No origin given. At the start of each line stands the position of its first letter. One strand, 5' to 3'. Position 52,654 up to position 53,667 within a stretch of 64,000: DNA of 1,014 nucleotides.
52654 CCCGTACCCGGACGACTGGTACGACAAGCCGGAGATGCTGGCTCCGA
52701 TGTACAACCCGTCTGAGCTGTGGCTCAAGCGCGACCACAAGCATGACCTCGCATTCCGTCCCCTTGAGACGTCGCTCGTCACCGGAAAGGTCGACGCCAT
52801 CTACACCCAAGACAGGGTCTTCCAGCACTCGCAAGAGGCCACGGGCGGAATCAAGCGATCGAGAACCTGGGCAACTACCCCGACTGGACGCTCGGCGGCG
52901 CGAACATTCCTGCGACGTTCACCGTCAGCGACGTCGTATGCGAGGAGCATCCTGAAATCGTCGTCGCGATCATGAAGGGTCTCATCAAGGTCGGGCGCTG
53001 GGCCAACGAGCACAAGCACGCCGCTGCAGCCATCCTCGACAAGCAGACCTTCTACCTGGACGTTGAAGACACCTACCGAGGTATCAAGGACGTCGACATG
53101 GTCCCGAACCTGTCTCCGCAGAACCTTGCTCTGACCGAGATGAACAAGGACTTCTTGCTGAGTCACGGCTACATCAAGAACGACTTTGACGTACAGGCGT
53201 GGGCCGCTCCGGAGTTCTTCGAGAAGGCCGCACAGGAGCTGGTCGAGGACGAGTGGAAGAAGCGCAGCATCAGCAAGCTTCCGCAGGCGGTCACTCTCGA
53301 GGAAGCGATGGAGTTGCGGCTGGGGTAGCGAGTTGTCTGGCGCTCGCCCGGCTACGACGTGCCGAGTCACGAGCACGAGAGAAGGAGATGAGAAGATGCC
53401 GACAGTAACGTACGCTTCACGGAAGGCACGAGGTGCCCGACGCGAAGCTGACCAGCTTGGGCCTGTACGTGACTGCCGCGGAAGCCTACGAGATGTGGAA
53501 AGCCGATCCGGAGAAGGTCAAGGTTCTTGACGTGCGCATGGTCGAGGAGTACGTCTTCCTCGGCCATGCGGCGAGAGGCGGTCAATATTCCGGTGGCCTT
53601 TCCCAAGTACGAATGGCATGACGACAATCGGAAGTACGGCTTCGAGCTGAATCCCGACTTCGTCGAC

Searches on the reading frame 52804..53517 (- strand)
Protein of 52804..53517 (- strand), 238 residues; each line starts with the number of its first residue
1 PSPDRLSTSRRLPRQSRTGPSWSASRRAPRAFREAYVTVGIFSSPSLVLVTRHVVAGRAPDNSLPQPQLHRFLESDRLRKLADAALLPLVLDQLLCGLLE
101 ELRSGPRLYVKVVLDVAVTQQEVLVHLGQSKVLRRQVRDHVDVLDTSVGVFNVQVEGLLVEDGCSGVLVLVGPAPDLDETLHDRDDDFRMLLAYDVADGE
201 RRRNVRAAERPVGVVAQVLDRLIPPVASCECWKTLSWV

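Call 51: search_protein_families(library=padloc, proteins=[window:52804-53517:-], max_evalue=0.001)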
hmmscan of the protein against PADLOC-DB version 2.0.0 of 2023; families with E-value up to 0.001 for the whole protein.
window:52804-53517:- (238 aa): 1 family
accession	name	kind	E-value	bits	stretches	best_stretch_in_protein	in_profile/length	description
PDLC01124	Cas2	-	9.8e-05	20.8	1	191-230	6-45/93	Cas2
